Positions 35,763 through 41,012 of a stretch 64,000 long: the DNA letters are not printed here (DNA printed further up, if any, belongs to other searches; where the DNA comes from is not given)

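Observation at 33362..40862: Secreted protein of about 2,500 aa combining three deacetylase-like domains, a purple-acid-phosphatase-like domain and 14 tandem modules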

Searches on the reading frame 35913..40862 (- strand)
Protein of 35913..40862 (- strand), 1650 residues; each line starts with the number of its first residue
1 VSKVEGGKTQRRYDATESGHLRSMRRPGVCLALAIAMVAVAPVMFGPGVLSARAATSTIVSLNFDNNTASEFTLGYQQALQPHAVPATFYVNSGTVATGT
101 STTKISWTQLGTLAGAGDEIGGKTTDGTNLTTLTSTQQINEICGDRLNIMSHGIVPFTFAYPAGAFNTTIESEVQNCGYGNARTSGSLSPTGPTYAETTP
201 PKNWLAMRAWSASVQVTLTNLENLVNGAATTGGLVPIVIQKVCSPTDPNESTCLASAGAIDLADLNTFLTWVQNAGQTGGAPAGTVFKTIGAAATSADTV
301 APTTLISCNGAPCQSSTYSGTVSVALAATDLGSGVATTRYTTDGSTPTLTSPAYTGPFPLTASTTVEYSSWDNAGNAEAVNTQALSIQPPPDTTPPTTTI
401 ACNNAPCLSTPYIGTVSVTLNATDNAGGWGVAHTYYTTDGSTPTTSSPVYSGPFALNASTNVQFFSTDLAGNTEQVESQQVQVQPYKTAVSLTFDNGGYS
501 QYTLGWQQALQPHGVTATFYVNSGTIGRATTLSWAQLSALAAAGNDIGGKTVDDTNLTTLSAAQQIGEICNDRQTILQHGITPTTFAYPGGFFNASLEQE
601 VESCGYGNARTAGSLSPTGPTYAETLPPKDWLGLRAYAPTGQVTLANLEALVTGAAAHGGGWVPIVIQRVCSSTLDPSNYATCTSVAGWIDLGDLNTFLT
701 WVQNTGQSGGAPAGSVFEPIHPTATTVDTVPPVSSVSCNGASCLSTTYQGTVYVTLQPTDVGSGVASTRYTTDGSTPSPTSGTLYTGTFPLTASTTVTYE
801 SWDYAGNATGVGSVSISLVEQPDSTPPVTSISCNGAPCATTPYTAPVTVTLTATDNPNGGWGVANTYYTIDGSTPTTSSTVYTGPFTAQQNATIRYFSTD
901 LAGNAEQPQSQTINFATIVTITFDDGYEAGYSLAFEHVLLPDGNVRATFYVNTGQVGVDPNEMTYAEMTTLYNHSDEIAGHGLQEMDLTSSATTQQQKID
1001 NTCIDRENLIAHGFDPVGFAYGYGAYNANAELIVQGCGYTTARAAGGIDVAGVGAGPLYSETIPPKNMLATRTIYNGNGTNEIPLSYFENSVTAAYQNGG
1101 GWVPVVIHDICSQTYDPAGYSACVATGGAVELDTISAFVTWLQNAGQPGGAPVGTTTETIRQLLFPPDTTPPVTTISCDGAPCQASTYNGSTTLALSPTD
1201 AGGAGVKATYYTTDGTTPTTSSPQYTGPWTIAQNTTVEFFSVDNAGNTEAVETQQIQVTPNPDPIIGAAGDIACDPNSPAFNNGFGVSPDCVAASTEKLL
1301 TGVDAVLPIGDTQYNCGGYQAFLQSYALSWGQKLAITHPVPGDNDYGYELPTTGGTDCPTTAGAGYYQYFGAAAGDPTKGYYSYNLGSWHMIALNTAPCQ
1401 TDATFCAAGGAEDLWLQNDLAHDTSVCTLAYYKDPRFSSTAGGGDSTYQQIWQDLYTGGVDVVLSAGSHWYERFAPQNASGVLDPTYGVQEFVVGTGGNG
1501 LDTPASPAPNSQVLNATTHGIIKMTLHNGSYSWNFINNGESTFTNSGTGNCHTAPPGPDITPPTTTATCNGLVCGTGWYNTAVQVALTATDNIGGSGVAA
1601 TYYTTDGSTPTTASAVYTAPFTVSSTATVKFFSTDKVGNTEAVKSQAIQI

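Call 11: find_homologous_proteins(query=window:35913-40862:-, max_evalue=1e-10)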
Query seq(1650 aa) (1650 aa): 672 proteins with E <= 1e-10 among 8000 candidates; the best 120 are listed.
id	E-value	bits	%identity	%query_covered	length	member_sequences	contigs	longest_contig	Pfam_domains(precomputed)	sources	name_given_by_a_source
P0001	0.0e+0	4041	95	99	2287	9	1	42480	PF01522.27,PF17957.8,PF13287.13,PF13290.14,PF12245.15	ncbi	ncbi:MAG: chitobiase/beta-hexosaminidase C-terminal domain-containing protein [Candidatus Dormiibact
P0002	0.0e+0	3066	56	97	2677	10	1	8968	PF01522.27,PF13287.13,PF13290.14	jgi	jgi:peptidoglycan/xylan/chitin deacetylase (PgdA/CDA1 family)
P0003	0.0e+0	2709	67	71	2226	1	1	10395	PF01522.27,PF17957.8,PF13287.13,PF20862.3,PF13290.14,PF12245.15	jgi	jgi:peptidoglycan/xylan/chitin deacetylase (PgdA/CDA1 family)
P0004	0.0e+0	2641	63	100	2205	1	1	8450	PF01522.27,PF17957.8,PF13287.13,PF20862.3,PF13290.14,PF12245.15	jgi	jgi:peptidoglycan/xylan/chitin deacetylase (PgdA/CDA1 family)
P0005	0.0e+0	2581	61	96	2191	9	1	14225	PF01522.27,PF17957.8,PF13287.13,PF13290.14,PF12245.15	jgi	jgi:peptidoglycan/xylan/chitin deacetylase (PgdA/CDA1 family)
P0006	0.0e+0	2522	57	98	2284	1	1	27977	PF01522.27,PF17957.8,PF13287.13,PF13290.14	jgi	jgi:peptidoglycan/xylan/chitin deacetylase (PgdA/CDA1 family)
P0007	0.0e+0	2501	60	99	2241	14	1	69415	PF01522.27,PF17957.8,PF13287.13,PF13290.14,PF12245.15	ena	-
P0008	0.0e+0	2473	69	71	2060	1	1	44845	PF01522.27,PF17957.8,PF13287.13,PF20862.3,PF13290.14,PF12245.15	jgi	jgi:peptidoglycan/xylan/chitin deacetylase (PgdA/CDA1 family)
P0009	0.0e+0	2464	57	97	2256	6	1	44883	PF01522.27,PF17957.8,PF13287.13,PF13290.14,PF12245.15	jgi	jgi:peptidoglycan/xylan/chitin deacetylase (PgdA/CDA1 family)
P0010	0.0e+0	2434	62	98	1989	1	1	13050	PF01522.27,PF17957.8,PF13287.13,PF13290.14,PF12245.15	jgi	jgi:peptidoglycan/xylan/chitin deacetylase (PgdA/CDA1 family)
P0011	0.0e+0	2409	62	97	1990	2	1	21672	PF01522.27,PF17957.8,PF13287.13,PF13290.14,PF12245.15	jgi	jgi:peptidoglycan/xylan/chitin deacetylase (PgdA/CDA1 family)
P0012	0.0e+0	2346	66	71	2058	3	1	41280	PF01522.27,PF17957.8,PF13287.13,PF20862.3,PF13290.14,PF12245.15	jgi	jgi:peptidoglycan/xylan/chitin deacetylase (PgdA/CDA1 family)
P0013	0.0e+0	2330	59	97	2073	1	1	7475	PF01522.27,PF17957.8,PF13287.13,PF13290.14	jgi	jgi:peptidoglycan/xylan/chitin deacetylase (PgdA/CDA1 family)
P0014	0.0e+0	2328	56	97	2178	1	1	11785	PF01522.27,PF17957.8,PF13287.13,PF03287.20,PF13290.14,PF12245.15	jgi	jgi:peptidoglycan/xylan/chitin deacetylase (PgdA/CDA1 family)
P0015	0.0e+0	2305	57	100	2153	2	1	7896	PF00801.27,PF01522.27,PF13287.13,PF13290.14,PF12245.15,PF18911.7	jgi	jgi:peptidoglycan/xylan/chitin deacetylase (PgdA/CDA1 family)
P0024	0.0e+0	2256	57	97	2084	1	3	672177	PF00801.27,PF01522.27,PF13287.13,PF13290.14,PF12245.15,PF18911.7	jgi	jgi:peptidoglycan/xylan/chitin deacetylase (PgdA/CDA1 family)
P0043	0.0e+0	2153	57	100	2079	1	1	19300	PF00801.27,PF01522.27,PF13287.13,PF13290.14,PF02018.24,PF18911.7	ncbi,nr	ncbi:MAG: Alkaline phosphatase [Pseudonocardiales bacterium]|nr:Alkaline phosphatase [Pseudonocardia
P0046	0.0e+0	2131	53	98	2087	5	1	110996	PF00801.27,PF01522.27,PF13287.13,PF13290.14,PF18911.7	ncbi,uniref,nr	ncbi:chitobiase/beta-hexosaminidase C-terminal domain-containing protein [Nocardioides agariphilus]|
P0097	0.0e+0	1525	62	69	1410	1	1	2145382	PF01522.27,PF13287.13,PF13290.14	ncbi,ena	-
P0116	0.0e+0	1502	64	65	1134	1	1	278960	PF01522.27,PF13287.13,PF13290.14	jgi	jgi:peptidoglycan/xylan/chitin deacetylase (PgdA/CDA1 family)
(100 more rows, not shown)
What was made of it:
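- One database record names a homologue 'alkaline phosphatase' (P0043, call 11).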

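Call 15: find_encoding_contigs(protein=P0001, flank=10000, max_places=3)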
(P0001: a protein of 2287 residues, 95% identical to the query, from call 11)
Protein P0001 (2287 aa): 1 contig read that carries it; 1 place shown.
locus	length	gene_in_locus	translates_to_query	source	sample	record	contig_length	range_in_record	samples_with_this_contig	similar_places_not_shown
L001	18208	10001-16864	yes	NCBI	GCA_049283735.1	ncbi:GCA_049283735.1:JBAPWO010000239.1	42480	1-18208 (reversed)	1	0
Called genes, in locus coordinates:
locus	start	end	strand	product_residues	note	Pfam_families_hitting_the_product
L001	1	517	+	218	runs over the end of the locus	PF25084:LbH_EIF2B, PF14602:Hexapep_2 (faint), PF25087:GMPPB_C (weak), PF00132:Hexapep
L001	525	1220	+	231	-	PF02397:Bac_transf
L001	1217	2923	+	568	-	PF03023:MurJ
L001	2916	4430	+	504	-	-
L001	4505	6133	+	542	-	PF02706:Wzz (weak), PF10609:ParA (weak)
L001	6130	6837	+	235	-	PF00300:His_Phos_1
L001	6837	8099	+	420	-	PF13439:Glyco_transf_4, PF13579:Glyco_trans_4_4, PF00534:Glycos_transf_1, PF13692:Glyco_trans_1_4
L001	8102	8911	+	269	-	-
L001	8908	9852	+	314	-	PF01522:Polysacc_deac_1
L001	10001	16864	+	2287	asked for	PF01522:Polysacc_deac_1, PF13287:Fn3_assoc, PF13290:CHB_HEX_C_1, PF13287:Fn3_assoc, PF13290:CHB_HEX_C_1, PF01522:Polysacc_deac_1, PF13287:Fn3_assoc, PF13290:CHB_HEX_C_1, +15 more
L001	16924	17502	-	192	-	-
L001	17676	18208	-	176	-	?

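Call 33: find_encoding_contigs(protein=P0046, flank=10000, max_places=1)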
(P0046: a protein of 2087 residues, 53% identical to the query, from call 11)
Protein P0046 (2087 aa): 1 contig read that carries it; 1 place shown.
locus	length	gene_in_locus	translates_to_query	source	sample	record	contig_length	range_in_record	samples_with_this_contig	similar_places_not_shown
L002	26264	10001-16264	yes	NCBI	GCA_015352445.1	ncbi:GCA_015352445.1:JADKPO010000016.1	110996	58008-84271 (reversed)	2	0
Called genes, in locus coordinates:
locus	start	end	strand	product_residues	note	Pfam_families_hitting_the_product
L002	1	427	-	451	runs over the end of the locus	PF00999:Na_H_Exchanger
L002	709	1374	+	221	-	PF00300:His_Phos_1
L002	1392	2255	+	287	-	-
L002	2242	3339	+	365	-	PF14306:PUA_2, PF01747:ATP-sulfurylase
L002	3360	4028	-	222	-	PF00072:Response_reg (faint), PF00196:GerE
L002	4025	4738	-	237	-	PF00072:Response_reg, PF00196:GerE, PF08281:Sigma70_r4_2 (weak)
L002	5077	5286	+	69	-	-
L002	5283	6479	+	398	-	PF08007:JmjC_2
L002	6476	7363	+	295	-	PF06999:Suc_Fer-like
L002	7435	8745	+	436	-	PF13347:MFS_2 (faint), PF05977:MFS_3, PF07690:MFS_1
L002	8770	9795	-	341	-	-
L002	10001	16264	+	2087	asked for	PF13287:Fn3_assoc, PF13290:CHB_HEX_C_1, PF13287:Fn3_assoc, PF01522:Polysacc_deac_1, PF13290:CHB_HEX_C_1, PF13287:Fn3_assoc, PF13290:CHB_HEX_C_1, PF01522:Polysacc_deac_1, +11 more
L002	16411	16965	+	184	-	-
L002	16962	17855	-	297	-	PF00248:Aldo_ket_red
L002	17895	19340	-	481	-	PF00479:G6PD_N, PF02781:G6PD_C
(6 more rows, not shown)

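Call 34: find_encoding_contigs(protein=P0116, flank=10000, max_places=1)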
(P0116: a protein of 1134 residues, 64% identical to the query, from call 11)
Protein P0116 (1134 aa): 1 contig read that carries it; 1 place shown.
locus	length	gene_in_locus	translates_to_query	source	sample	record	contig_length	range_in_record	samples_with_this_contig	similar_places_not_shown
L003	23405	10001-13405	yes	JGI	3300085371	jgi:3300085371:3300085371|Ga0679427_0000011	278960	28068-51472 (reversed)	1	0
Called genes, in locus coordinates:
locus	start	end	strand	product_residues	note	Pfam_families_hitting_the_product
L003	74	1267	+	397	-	PF00072:Response_reg, PF02585:PIG-L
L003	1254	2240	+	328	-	PF21360:PylC-like_N, PF02655:ATP-grasp_3, PF13535:ATP-grasp_4 (weak), PF15632:ATPgrasp_Ter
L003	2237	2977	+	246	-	PF02811:PHP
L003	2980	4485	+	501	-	PF00535:Glycos_transf_2, PF13641:Glyco_tranf_2_3, PF13506:Glyco_transf_21, PF13632:Glyco_trans_2_3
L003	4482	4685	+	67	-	-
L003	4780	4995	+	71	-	PF04149:DUF397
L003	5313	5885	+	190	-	PF02518:HATPase_c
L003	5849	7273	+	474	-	PF07730:HisKA_3, PF02518:HATPase_c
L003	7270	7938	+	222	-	PF00072:Response_reg, PF00196:GerE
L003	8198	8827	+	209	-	PF00072:Response_reg, PF00196:GerE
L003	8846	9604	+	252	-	PF00072:Response_reg, PF00196:GerE, PF08281:Sigma70_r4_2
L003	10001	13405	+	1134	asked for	PF01522:Polysacc_deac_1, PF13290:CHB_HEX_C_1, PF13287:Fn3_assoc, PF13290:CHB_HEX_C_1, PF01522:Polysacc_deac_1, PF13287:Fn3_assoc, PF13290:CHB_HEX_C_1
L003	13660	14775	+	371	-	PF01408:GFO_IDH_MocA, PF03435:Sacchrp_dh_NADP, PF03447:NAD_binding_3 (weak), PF02894:GFO_IDH_MocA_C (faint), PF22725:GFO_IDH_MocA_C3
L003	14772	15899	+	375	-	PF00155:Aminotran_1_2, PF01041:DegT_DnrJ_EryC1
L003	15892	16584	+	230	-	PF02397:Bac_transf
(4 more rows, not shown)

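Call 36: find_encoding_contigs(protein=P0097, flank=10000, max_places=1)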
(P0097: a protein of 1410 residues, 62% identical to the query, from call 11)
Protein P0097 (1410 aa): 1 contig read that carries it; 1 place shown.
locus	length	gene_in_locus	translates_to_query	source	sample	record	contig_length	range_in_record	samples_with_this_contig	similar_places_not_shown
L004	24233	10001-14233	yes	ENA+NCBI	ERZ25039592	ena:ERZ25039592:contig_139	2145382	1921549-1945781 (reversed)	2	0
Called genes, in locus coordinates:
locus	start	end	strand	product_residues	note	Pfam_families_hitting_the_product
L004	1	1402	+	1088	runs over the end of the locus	PF03023:MurJ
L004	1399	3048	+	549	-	PF13807:GNVR (weak)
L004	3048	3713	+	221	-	PF00300:His_Phos_1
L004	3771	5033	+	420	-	PF13439:Glyco_transf_4, PF13579:Glyco_trans_4_4, PF00534:Glycos_transf_1, PF13692:Glyco_trans_1_4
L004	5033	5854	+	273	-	-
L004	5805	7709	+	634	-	PF14306:PUA_2, PF01747:ATP-sulfurylase, PF01583:APS_kinase, PF13671:AAA_33 (weak)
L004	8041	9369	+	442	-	-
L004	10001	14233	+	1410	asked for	PF01522:Polysacc_deac_1, PF13290:CHB_HEX_C_1, PF13287:Fn3_assoc, PF13290:CHB_HEX_C_1, PF13287:Fn3_assoc, PF01522:Polysacc_deac_1, PF13290:CHB_HEX_C_1, PF13287:Fn3_assoc, +2 more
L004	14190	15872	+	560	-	PF13290:CHB_HEX_C_1, PF13287:Fn3_assoc, PF13287:Fn3_assoc, PF13290:CHB_HEX_C_1, PF13287:Fn3_assoc, PF13290:CHB_HEX_C_1, PF13287:Fn3_assoc, PF13290:CHB_HEX_C_1, +7 more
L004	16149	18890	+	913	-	PF00211:Guanylate_cyc, PF20703:nSTAND1 (faint), PF25872:HTH_77 (weak), PF13424:TPR_12 (faint), PF07719:TPR_2 (faint), PF17874:TPR_MalT (weak), PF13374:TPR_10 (faint)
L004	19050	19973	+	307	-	PF12158:DUF3592 (weak), PF10708:DUF2510 (weak), PF05154:TM2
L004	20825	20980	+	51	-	PF19626:DUF6131 (weak)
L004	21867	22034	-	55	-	PF05532:CsbD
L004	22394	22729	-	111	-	-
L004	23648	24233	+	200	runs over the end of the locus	-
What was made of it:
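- Module arrays seem prone to disruption: in L004 a homologue is followed by an overlapping ORF made only of modules (call 36).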
